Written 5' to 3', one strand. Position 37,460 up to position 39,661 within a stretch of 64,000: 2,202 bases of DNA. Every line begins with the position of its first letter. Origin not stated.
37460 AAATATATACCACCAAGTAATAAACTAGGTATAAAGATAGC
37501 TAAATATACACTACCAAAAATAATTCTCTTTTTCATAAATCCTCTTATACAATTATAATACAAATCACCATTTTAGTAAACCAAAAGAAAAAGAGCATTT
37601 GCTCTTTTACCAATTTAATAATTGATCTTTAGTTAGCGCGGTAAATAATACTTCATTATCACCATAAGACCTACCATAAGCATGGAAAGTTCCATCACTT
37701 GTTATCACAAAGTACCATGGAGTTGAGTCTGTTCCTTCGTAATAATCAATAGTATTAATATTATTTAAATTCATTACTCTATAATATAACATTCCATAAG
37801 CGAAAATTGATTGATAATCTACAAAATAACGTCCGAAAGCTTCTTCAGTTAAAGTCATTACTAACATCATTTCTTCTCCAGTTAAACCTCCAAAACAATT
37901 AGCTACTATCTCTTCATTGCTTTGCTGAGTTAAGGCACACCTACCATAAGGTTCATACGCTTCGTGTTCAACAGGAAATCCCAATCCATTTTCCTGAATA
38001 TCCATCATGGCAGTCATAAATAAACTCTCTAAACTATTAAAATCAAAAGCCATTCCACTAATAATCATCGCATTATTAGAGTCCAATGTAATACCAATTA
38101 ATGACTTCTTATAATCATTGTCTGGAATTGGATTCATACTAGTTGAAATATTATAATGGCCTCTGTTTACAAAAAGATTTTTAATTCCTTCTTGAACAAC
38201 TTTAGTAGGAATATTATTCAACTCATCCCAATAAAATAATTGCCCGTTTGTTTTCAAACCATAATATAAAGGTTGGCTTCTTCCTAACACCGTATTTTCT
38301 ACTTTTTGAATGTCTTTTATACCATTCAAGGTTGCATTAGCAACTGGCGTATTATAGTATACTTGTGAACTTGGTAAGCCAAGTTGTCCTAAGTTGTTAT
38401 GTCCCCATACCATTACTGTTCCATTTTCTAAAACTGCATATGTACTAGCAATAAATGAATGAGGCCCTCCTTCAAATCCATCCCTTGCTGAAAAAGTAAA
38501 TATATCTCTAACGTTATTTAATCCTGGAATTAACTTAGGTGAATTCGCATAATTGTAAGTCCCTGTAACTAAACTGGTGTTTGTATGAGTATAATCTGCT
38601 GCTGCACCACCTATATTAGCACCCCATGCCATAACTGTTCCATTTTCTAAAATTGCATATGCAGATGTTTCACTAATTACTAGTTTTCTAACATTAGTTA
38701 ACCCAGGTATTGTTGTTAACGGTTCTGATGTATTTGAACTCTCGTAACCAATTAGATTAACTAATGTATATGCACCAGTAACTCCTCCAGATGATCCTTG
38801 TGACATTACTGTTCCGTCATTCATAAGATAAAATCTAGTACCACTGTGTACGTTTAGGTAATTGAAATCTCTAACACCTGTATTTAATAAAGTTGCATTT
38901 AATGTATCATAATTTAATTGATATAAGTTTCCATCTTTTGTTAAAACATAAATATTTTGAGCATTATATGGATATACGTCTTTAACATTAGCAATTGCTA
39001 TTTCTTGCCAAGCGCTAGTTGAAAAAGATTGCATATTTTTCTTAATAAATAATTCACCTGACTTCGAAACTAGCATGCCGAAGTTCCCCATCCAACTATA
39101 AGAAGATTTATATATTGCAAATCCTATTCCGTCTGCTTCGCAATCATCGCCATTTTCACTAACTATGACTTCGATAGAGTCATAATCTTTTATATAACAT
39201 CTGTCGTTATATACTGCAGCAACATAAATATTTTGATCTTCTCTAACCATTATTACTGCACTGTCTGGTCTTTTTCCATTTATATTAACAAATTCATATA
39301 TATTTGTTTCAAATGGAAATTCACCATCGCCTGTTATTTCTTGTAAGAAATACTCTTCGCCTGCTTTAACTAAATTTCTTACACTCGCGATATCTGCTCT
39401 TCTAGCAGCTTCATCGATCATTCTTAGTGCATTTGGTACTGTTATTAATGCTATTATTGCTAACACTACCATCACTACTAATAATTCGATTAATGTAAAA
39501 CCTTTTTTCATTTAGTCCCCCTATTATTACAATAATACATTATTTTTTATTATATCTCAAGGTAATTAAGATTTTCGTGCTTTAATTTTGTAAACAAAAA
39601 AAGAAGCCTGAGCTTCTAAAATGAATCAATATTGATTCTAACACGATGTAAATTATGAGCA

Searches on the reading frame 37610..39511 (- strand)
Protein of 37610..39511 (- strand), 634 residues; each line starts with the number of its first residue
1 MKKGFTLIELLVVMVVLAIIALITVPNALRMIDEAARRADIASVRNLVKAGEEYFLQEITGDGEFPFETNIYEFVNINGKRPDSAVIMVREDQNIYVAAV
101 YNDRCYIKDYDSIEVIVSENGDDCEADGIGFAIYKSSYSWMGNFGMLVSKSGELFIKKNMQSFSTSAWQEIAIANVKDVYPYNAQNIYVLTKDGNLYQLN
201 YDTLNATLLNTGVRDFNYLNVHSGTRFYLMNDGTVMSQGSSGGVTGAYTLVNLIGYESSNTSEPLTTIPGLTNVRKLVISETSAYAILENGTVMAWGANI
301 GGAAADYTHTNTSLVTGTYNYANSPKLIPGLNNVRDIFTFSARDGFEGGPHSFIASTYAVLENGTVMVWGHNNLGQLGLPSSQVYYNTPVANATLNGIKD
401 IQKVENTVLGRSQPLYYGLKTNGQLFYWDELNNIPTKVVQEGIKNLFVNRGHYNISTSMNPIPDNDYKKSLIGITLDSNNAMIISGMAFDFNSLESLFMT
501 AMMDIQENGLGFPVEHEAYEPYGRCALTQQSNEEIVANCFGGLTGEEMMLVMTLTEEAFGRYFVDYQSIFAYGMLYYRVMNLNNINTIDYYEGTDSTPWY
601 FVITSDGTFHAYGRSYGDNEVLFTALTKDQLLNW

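Call 28: search_protein_families(library=pfam, max_evalue=0.00001, proteins=[window:37610-39511:-])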
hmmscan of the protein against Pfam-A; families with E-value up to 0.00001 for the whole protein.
window:37610-39511:- (634 aa): 3 families
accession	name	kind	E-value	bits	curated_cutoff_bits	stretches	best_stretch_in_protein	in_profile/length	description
PF25390.1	WD40_RLD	-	2.3e-13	50.7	150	1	228-409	103-253/363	RCC1-like domain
PF13540.12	RCC1_2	-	1.1e-08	35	22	0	357-376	11-30/30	Regulator of chromosome condensation (RCC1) repeat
PF07963.17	N_methyl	-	7.3e-07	29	21.2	1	2-24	4-26/27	Prokaryotic N-terminal methylation motif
